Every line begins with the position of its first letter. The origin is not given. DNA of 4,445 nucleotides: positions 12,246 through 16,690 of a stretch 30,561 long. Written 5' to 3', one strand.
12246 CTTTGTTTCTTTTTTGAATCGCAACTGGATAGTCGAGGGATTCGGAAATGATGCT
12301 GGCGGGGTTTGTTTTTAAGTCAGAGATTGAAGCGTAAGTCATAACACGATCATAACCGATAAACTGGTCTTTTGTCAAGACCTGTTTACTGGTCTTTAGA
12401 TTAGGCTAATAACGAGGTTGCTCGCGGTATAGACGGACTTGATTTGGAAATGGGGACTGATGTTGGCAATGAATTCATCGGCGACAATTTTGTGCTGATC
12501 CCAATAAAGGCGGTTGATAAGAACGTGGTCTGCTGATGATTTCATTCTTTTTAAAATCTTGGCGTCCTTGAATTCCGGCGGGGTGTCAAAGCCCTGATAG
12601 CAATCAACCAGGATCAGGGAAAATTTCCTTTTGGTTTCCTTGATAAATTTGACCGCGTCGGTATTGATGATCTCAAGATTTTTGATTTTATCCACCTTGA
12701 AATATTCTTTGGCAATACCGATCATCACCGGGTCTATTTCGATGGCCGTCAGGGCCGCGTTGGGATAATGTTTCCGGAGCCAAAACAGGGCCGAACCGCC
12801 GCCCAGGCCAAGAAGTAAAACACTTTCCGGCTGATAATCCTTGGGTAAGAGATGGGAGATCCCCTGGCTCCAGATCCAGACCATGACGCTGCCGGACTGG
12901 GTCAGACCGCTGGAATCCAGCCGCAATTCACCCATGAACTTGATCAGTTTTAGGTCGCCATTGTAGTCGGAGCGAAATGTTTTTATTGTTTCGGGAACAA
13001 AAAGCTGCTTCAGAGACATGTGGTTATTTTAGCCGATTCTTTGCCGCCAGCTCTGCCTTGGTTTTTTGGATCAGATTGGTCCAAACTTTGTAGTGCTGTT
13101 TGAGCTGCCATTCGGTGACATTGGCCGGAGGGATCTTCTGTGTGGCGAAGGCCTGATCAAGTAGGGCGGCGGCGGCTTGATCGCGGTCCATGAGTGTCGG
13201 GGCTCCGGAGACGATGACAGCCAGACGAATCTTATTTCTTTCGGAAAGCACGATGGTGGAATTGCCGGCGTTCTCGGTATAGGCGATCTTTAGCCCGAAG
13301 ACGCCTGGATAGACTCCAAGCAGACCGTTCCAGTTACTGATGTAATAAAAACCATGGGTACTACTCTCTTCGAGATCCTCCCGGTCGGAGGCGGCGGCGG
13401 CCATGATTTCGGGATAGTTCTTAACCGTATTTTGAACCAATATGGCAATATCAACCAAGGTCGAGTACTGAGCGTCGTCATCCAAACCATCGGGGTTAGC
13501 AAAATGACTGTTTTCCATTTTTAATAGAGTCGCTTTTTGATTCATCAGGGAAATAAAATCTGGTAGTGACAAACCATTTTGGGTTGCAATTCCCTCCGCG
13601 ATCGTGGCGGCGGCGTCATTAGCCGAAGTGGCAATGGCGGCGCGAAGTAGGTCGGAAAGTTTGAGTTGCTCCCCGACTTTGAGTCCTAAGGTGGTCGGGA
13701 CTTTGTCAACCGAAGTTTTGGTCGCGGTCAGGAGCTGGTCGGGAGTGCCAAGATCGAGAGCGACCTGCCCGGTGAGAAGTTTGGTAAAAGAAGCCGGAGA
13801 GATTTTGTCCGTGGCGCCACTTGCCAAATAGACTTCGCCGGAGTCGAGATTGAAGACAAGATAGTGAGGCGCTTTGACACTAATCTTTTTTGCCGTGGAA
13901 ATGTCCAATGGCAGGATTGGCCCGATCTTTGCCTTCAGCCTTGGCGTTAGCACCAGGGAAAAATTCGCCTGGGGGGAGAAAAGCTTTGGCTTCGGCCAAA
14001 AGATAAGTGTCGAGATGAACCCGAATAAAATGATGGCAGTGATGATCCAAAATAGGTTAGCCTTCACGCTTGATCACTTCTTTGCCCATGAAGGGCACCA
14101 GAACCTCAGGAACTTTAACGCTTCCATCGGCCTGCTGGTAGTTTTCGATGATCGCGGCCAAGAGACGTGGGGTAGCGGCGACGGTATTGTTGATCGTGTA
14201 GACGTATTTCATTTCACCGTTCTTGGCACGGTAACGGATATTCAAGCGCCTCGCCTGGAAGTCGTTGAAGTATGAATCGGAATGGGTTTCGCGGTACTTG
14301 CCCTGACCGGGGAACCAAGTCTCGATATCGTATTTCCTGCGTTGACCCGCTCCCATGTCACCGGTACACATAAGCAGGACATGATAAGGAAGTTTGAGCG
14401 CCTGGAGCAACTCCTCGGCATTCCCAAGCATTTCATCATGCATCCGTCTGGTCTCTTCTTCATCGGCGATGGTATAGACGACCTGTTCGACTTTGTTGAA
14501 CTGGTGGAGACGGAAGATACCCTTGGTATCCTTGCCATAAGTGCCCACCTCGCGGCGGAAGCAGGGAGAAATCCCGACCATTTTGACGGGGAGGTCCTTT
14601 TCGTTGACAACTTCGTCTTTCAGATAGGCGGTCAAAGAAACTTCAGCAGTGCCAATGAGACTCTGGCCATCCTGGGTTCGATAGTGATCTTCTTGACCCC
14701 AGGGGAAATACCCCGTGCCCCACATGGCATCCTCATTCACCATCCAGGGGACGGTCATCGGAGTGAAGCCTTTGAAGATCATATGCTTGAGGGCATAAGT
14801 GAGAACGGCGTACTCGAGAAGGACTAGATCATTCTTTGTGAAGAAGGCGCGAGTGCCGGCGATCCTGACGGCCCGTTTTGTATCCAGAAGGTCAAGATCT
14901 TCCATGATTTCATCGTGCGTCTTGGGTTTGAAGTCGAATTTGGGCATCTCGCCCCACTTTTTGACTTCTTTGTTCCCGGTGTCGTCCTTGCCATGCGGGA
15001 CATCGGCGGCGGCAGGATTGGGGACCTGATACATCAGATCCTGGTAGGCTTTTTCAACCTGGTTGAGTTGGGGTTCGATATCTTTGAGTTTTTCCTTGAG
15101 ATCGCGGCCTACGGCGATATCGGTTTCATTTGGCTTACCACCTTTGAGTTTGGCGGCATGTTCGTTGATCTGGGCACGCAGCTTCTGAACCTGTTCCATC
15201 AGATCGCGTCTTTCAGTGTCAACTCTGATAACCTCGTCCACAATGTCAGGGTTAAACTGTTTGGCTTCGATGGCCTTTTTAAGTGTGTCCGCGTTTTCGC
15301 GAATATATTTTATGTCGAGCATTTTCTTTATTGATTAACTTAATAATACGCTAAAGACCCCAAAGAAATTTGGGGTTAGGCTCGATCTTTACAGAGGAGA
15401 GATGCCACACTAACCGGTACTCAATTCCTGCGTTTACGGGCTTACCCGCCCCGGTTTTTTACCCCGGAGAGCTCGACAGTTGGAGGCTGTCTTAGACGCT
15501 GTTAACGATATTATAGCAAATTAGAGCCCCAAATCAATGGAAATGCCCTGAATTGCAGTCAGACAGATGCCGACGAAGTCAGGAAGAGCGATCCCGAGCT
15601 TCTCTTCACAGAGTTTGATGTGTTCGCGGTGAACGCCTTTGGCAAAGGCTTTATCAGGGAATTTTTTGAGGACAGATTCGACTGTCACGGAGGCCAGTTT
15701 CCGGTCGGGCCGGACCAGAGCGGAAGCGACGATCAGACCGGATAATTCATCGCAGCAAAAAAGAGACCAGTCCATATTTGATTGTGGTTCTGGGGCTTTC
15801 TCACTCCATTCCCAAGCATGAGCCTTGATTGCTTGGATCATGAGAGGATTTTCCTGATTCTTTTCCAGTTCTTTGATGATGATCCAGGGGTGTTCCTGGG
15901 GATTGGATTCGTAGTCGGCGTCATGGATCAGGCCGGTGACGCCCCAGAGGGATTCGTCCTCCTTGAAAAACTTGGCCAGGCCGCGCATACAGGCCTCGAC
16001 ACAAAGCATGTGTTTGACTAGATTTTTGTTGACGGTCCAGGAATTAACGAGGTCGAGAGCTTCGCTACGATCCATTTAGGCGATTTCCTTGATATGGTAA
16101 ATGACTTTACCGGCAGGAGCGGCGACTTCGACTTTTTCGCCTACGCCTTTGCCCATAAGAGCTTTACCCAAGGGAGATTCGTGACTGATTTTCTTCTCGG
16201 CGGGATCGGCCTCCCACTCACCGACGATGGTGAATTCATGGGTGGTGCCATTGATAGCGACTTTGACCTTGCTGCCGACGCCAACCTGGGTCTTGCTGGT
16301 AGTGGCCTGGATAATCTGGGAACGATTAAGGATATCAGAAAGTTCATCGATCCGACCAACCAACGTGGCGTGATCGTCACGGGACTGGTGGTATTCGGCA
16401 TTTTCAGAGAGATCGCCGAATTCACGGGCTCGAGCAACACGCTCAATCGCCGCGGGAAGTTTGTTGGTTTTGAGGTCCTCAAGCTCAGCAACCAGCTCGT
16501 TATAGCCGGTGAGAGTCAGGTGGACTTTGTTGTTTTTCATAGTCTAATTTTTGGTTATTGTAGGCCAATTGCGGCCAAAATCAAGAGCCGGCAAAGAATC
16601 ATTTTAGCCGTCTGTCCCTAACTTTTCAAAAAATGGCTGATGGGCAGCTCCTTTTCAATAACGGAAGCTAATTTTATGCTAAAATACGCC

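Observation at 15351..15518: Ultra-short-Stem-I serine T-box upstream of serS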

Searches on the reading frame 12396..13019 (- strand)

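Call 7: search_protein_families(library=pfam, proteins=[window:12396-13019:-])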
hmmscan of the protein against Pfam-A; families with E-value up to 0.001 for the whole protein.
window:12396-13019:- (207 aa): 5 families
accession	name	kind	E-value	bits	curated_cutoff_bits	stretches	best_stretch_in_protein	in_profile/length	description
PF01564.23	Spermine_synth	-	1.8e-10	41.1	22.9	1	56-142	10-101/186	Spermine/spermidine synthase domain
PF13649.12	Methyltransf_25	-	2.1e-07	32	27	1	67-142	1-75/97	Methyltransferase domain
PF02390.23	Methyltransf_4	-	2.7e-05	24.1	24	1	68-132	6-70/173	Putative methyltransferase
PF13847.12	Methyltransf_31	-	7.2e-05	22.9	27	1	67-147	7-85/145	Methyltransferase domain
PF08242.18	Methyltransf_12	-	7.4e-05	23.8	30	1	70-137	3-70/98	Methyltransferase domain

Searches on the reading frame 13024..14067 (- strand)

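Call 7: search_protein_families(library=pfam, proteins=[window:13024-14067:-])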
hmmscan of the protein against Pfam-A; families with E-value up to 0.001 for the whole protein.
window:13024-14067:- (347 aa): 1 family
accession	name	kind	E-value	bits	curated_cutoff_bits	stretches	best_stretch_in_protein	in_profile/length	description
PF00768.25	Peptidase_S11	-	5.8e-37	127.9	27.6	1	58-290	4-238/239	D-alanyl-D-alanine carboxypeptidase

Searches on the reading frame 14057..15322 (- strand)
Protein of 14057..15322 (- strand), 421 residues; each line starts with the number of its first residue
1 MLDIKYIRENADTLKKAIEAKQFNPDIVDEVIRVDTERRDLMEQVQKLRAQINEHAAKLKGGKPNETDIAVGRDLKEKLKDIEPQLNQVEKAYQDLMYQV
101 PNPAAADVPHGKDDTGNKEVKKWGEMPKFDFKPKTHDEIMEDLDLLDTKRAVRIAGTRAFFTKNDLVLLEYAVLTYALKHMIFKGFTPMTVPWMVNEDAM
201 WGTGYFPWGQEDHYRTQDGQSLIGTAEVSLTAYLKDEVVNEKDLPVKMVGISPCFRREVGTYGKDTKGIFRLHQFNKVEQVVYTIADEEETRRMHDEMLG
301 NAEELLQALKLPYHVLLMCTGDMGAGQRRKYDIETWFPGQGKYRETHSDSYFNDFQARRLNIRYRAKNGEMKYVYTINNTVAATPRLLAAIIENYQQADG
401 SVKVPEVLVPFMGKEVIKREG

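Call 7: search_protein_families(library=pfam, proteins=[window:14057-15322:-])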
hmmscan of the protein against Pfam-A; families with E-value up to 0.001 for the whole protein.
window:14057-15322:- (421 aa): 2 families
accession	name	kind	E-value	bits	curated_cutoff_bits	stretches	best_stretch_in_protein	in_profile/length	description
PF00587.30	tRNA-synt_2b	-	2e-36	126.2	29.3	1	220-395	11-179/179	tRNA synthetase class II core domain (G, H, P, S and T)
PF02403.27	Seryl_tRNA_N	-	5.7e-21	75.2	28.2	1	1-102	1-106/108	Seryl-tRNA synthetase N-terminal domain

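Call 40: find_related_loci(query=window:14057-15322:-, collection=genome_contigs, flank=500)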
Query window:14057-15322:- (421 aa) in genome_contigs; peptide patterns used: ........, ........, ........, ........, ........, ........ (x = any residue, [..] = any of these).
598 stretches matched a pattern (row limit reached: there are more); 580 encode a relative of the query (tblastn E <= 1e-3); the best 80 are kept; 80 distinct loci.
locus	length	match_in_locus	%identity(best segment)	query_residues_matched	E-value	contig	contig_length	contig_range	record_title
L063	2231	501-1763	88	1-421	0e+0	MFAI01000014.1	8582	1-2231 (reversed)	MAG: Candidatus Collierbacteria bacterium RIFCSPLOWO2_01_FULL_50_23 rifcsplowo2_01_scaffold_24069, whole genome shotgun 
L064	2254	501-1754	73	1-419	0e+0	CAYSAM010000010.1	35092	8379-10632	MAG TPA_asm: uncultured Pseudomonadales bacterium isolate SRP286056_co2_591 genome assembly, contig: NODE_1628_length_35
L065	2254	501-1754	71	1-419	0e+0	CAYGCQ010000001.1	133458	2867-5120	MAG TPA_asm: uncultured Pseudomonadales bacterium isolate ERP113451_co1_16 genome assembly, contig: NODE_45_length_13345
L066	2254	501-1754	72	1-419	0e+0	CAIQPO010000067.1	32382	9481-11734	Candidatus Collierbacteria bacterium isolate LaPlata_bin-3582 genome assembly, contig: bin-3582:67/97, whole genome shot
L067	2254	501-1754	71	1-419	0e+0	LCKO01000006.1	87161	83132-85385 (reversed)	MAG: Candidatus Collierbacteria bacterium GW2011_GWB2_45_17 UX01_C0006, whole genome shotgun sequence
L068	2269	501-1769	64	1-418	0e+0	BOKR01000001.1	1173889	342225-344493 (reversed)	MAG: Patescibacteria group bacterium BroJett025 DNA, sequence1, whole genome shotgun sequence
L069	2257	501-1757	66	1-414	0e+0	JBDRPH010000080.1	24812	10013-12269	MAG: Candidatus Paceibacterota bacterium isolate MEGAHIT-group-2.107 k141_338239, whole genome shotgun sequence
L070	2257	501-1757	64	1-420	0e+0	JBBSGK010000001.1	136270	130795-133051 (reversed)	MAG: Candidatus Levyibacteriota bacterium isolate LS2_sbin.37 LS2_sbin.37_K_1061297_L_136270_cov_12.0000, whole genome s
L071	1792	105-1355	65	1-418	0e+0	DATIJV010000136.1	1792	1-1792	MAG TPA_asm: Gammaproteobacteria bacterium isolate SMAG_U15700 k141_446936, whole genome shotgun sequence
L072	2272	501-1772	63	1-419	0e+0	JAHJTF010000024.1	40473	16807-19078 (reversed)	MAG: Patescibacteria group bacterium isolate OS_PC_MetaG.mb.40 OS_PC_MetaG.mb.40_k141_477072, whole genome shotgun seque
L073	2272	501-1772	64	1-419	0e+0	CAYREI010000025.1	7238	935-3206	MAG TPA_asm: uncultured Pseudomonadales bacterium isolate SRP191223_co1_123 genome assembly, contig: NODE_13456_length_7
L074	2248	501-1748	65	1-418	0e+0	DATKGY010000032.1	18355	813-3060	MAG TPA_asm: Patescibacteria group bacterium isolate SMAG_U14563 k141_112329, whole genome shotgun sequence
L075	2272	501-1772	63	1-419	0e+0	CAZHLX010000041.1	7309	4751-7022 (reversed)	MAG TPA_asm: uncultured Pseudomonadales bacterium isolate SRP167671_co2_247 genome assembly, contig: NODE_12191_length_7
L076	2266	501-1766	64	1-417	0e+0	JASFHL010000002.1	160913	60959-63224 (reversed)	MAG: Candidatus Woesebacteria bacterium isolate D0608M20metaG_Bin_4550 D0608M20metaG_FD_scaffold_8_c1, whole genome shot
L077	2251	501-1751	64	1-412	0e+0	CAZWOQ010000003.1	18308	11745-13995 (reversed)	MAG TPA_asm: uncultured Pseudomonadales bacterium isolate SRP216815_co1_77 genome assembly, contig: NODE_3597_length_183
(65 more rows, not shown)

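Call 82: search_protein_families(library=ncbifam, proteins=[window:14057-15322:-], max_evalue=1e-20)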
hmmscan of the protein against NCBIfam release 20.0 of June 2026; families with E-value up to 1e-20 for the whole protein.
window:14057-15322:- (421 aa): 1 family
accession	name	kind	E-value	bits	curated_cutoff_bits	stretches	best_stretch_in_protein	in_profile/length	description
TIGR00414.1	serS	equivalog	9.4e-133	443.2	301.65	1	1-412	1-418/418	serine--tRNA ligase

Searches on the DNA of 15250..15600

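Call 4: search_rna_families(source=window, start=15250, end=15600, threshold=evalue, max_evalue=10, show_alignments=5)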
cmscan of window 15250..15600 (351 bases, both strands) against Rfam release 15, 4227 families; matches with E-value up to 10: 3.
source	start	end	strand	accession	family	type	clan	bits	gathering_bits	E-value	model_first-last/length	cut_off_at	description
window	15336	15414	-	RF02621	BSnc120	Gene; sRNA;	-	19.5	114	0.073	1-88/88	no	Brucella sRNA 120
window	15492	15561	+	RF01173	snoU105B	Gene; snRNA; snoRNA; CD-box;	CL00075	14.3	49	3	1-80/80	no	Small nucleolar RNA U105B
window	15270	15447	-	RF02638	EF0605_EF0606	Gene; sRNA;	-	13.5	219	4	1-179/179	no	Enterococcus sRNA EF0605_EF0606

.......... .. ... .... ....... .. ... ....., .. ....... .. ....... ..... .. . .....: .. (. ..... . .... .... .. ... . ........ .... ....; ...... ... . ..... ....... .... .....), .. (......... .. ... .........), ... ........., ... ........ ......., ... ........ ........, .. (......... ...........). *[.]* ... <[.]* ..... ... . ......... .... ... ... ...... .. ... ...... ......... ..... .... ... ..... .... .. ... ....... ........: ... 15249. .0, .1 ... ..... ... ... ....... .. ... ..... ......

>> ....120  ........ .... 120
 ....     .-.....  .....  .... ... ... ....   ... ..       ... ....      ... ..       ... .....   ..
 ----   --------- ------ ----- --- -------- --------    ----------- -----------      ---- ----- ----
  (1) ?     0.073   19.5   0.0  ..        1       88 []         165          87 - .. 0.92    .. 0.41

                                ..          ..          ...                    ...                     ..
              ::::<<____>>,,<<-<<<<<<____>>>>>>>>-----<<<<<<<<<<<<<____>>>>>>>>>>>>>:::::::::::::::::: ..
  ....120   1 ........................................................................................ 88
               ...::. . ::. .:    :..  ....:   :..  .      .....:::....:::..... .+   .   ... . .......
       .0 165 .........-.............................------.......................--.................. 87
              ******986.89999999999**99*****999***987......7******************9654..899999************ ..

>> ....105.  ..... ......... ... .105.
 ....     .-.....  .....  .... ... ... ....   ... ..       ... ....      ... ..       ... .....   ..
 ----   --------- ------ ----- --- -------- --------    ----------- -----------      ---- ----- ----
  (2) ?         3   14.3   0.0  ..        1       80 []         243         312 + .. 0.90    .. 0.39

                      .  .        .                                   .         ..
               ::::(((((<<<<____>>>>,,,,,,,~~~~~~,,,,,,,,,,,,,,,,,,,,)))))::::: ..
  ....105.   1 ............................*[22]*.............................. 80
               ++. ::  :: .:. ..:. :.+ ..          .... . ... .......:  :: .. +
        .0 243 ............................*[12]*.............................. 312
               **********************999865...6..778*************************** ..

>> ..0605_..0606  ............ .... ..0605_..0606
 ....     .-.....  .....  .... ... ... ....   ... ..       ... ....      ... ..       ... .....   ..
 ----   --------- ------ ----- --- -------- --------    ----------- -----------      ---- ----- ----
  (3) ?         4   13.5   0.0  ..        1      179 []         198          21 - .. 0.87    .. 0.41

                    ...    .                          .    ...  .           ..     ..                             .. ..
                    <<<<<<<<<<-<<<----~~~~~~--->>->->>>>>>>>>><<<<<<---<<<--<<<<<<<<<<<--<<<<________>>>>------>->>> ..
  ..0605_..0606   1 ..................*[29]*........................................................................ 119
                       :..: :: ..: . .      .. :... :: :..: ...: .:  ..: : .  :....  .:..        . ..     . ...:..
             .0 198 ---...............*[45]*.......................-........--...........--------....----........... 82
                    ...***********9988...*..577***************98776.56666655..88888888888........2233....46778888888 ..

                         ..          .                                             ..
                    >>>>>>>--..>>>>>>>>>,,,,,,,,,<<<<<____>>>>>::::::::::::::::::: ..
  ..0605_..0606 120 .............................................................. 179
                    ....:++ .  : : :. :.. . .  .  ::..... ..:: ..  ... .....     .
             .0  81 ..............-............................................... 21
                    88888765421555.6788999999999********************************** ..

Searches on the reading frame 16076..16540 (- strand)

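Call 7: search_protein_families(library=pfam, proteins=[window:16076-16540:-])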
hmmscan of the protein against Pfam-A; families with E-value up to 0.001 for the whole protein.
window:16076-16540:- (154 aa): 2 families
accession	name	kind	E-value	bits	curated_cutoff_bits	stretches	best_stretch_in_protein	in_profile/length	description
PF01272.25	GreA_GreB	-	6.7e-24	84.1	26.9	1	83-153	3-75/77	Transcription elongation factor, GreA/GreB, C-term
PF03449.20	GreA_GreB_N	-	1.1e-22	80.4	24.5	1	7-76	2-71/71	Transcription elongation factor, N-terminal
